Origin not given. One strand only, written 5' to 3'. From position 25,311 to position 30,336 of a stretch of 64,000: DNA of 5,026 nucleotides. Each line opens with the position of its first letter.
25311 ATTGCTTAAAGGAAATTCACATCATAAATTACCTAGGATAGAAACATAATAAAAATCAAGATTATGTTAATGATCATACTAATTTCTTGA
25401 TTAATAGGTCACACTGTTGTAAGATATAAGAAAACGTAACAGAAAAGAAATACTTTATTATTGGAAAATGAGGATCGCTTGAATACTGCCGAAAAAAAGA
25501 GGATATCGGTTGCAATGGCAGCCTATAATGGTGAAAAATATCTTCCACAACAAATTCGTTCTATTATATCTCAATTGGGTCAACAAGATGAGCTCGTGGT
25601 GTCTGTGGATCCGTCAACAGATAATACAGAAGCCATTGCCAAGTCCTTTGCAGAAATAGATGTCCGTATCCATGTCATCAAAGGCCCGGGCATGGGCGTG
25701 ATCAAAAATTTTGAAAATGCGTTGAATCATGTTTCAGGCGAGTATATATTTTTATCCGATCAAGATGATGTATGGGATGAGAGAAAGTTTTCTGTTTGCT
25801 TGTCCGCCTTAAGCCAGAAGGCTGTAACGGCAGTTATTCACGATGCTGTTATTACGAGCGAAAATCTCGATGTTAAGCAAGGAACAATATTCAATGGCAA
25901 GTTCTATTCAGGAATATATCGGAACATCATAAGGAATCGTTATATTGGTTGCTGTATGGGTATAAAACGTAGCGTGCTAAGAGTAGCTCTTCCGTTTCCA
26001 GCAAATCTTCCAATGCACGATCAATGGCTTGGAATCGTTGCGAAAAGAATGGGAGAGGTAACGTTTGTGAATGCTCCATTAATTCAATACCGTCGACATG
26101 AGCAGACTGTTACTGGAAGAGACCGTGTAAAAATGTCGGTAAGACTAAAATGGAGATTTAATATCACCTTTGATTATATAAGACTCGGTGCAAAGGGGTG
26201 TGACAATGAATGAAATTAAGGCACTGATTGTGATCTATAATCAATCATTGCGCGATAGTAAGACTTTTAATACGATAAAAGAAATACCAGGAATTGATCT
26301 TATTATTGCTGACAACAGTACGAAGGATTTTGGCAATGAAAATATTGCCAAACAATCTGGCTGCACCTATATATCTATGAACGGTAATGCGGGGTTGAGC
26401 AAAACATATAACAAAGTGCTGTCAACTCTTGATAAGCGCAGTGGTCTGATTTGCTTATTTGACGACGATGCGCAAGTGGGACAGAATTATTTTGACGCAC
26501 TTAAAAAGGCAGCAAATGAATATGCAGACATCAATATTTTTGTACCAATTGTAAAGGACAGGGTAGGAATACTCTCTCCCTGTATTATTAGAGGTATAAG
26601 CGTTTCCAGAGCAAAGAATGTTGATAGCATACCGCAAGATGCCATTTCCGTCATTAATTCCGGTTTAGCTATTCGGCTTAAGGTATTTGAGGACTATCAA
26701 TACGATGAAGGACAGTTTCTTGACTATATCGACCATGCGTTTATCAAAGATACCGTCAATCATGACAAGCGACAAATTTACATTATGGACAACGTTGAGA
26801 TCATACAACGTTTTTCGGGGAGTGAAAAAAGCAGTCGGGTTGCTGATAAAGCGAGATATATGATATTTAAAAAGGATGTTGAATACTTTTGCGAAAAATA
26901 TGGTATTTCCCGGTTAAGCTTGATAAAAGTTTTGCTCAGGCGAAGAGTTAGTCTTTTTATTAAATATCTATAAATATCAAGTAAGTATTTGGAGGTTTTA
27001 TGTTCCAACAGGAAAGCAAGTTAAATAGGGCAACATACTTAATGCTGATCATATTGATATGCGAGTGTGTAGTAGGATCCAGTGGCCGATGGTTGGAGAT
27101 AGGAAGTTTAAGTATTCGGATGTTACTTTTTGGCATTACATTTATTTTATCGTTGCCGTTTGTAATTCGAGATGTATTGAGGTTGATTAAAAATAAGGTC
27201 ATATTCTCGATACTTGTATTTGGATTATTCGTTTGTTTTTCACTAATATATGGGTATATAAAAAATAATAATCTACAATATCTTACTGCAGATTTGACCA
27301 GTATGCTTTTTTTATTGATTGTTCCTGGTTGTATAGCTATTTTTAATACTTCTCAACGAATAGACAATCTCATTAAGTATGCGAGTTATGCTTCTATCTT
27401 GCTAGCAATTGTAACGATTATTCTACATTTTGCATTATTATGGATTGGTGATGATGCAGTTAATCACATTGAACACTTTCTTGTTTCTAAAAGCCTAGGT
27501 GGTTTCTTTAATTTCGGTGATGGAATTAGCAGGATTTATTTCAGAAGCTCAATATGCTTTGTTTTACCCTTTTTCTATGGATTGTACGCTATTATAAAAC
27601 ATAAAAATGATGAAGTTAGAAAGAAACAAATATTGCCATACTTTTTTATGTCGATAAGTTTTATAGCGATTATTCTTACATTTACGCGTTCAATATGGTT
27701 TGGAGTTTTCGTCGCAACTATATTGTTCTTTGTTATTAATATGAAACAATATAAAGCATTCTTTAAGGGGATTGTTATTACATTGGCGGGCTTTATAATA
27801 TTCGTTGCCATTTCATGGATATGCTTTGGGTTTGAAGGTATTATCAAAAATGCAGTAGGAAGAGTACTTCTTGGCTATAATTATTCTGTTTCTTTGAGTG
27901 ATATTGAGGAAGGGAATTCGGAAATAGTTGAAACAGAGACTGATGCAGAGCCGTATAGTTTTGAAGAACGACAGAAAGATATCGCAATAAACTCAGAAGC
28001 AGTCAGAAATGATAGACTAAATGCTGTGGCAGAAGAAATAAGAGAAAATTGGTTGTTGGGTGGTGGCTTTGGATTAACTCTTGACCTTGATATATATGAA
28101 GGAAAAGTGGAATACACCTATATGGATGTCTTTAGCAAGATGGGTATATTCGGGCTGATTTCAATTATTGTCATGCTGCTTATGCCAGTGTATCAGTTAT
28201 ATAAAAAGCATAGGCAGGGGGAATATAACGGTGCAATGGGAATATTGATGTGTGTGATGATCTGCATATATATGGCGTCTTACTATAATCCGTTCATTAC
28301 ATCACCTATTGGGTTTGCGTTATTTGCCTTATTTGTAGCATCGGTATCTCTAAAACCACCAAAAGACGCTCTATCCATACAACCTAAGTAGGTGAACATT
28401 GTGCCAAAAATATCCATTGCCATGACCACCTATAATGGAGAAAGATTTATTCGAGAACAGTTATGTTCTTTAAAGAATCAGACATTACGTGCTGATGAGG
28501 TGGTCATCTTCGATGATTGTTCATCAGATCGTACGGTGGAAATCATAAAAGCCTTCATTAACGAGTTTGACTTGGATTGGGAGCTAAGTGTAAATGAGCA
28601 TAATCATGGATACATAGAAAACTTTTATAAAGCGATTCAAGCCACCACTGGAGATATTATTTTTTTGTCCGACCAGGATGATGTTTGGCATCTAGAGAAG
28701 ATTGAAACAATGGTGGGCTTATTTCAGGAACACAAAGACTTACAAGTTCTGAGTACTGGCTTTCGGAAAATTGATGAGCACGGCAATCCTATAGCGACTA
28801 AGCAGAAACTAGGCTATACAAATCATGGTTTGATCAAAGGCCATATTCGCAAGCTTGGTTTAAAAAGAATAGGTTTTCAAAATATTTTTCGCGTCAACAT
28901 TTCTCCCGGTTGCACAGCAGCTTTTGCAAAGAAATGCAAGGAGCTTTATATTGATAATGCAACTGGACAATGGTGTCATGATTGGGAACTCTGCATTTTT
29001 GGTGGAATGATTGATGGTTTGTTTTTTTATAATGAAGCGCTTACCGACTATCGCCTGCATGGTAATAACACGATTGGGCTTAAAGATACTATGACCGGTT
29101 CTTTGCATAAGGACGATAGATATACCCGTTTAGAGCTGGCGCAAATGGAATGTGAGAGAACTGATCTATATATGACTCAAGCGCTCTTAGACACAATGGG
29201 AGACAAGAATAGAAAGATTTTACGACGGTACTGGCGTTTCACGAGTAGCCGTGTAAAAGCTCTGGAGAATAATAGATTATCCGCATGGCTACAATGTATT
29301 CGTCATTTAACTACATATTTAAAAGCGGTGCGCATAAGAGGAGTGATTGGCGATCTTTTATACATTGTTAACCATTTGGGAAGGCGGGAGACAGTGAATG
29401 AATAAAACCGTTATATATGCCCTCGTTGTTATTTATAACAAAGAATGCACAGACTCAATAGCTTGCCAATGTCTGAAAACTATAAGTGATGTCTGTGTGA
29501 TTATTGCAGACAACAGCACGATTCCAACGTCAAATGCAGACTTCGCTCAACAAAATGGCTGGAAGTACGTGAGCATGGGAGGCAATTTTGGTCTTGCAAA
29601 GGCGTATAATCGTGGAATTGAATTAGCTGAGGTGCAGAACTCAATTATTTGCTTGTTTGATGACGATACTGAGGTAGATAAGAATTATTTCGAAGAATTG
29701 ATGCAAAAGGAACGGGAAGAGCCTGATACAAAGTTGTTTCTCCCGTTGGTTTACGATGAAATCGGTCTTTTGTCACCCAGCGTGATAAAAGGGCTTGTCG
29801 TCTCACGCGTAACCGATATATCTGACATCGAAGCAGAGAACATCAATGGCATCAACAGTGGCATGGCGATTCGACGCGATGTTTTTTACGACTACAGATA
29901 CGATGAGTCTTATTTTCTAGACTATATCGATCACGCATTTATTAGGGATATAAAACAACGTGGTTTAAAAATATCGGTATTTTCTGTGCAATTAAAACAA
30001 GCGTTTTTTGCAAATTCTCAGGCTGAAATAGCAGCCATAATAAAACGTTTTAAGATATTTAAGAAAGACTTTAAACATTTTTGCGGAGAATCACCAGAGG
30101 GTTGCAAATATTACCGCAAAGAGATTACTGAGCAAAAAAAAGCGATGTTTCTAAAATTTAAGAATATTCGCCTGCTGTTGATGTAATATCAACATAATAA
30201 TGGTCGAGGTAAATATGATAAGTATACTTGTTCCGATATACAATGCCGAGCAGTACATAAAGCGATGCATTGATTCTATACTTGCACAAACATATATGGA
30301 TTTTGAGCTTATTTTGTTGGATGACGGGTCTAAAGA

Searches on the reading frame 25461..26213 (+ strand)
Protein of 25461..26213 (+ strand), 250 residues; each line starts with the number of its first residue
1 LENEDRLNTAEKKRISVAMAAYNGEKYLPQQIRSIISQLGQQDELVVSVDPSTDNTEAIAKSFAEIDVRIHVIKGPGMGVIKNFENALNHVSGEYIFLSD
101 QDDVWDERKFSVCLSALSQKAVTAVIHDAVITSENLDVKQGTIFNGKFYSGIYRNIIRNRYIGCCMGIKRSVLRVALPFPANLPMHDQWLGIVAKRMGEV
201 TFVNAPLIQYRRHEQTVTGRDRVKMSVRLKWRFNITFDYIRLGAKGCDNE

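Call 16: search_protein_families(library=pfam, proteins=[window:25461-26213:+], max_evalue=0.00001)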
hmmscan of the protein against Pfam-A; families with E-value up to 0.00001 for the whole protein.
window:25461-26213:+ (250 aa): 2 families
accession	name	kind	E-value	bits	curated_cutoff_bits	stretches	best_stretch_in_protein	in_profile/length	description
PF00535.33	Glycos_transf_2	-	6.1e-25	88.5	23.3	1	16-173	1-164/168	Glycosyl transferase family 2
PF13641.12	Glyco_tranf_2_3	-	6.2e-11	43.2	27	1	14-125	2-119/230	Glycosyltransferase like family 2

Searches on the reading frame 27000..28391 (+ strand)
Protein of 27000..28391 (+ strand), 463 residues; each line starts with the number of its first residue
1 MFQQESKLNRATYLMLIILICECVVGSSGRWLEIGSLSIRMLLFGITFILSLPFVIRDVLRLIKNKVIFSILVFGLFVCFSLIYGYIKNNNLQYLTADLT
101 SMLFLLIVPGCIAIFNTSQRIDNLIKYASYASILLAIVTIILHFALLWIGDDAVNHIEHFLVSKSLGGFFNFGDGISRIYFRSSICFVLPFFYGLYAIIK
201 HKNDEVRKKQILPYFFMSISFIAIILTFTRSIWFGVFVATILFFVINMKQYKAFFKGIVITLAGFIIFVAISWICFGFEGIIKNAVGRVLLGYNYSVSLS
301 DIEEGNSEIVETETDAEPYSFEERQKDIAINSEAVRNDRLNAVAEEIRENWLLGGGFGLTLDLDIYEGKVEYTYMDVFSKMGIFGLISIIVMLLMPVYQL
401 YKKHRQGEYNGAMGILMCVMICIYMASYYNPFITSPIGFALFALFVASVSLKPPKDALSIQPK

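Call 16: search_protein_families(library=pfam, proteins=[window:27000-28391:+], max_evalue=0.00001)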
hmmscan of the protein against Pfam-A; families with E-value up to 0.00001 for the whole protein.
window:27000-28391:+ (463 aa): 1 family
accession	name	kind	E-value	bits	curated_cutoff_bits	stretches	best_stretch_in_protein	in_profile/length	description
PF04932.20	Wzy_C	-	6.4e-08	33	31.7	1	216-389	2-148/149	O-Antigen ligase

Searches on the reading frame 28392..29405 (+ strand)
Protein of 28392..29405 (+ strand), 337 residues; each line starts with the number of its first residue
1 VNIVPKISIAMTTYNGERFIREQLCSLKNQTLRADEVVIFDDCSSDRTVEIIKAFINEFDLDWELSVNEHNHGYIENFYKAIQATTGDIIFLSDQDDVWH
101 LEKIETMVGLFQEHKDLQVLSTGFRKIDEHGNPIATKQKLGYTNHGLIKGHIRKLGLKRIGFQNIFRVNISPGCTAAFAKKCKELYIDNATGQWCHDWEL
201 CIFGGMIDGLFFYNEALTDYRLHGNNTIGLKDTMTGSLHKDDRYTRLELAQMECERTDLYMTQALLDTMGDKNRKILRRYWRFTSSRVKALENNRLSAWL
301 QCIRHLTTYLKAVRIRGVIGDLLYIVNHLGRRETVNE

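Call 16: search_protein_families(library=pfam, proteins=[window:28392-29405:+], max_evalue=0.00001)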
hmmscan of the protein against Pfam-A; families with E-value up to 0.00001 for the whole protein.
window:28392-29405:+ (337 aa): 2 families
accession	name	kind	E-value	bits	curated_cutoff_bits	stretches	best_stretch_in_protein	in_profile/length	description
PF00535.33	Glycos_transf_2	-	8.9e-28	97.8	23.3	1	8-134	1-127/168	Glycosyl transferase family 2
PF13641.12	Glyco_tranf_2_3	-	3.7e-08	34.1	27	1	5-131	1-129/230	Glycosyltransferase like family 2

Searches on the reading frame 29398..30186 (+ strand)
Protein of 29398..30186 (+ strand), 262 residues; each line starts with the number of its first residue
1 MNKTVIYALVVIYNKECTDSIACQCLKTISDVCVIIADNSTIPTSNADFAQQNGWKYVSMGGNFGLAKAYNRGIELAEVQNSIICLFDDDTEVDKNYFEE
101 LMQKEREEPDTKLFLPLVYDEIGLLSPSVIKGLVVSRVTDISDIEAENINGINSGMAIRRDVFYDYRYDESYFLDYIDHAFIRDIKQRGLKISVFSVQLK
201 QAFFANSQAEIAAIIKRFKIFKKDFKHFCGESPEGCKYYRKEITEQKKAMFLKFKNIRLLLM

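Call 16: search_protein_families(library=pfam, proteins=[window:29398-30186:+], max_evalue=0.00001)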
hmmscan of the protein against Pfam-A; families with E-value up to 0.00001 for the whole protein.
window:29398-30186:+ (262 aa): 1 family
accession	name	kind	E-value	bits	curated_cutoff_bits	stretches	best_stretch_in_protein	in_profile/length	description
PF00535.33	Glycos_transf_2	-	1.3e-10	41.9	23.3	1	15-110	14-108/168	Glycosyl transferase family 2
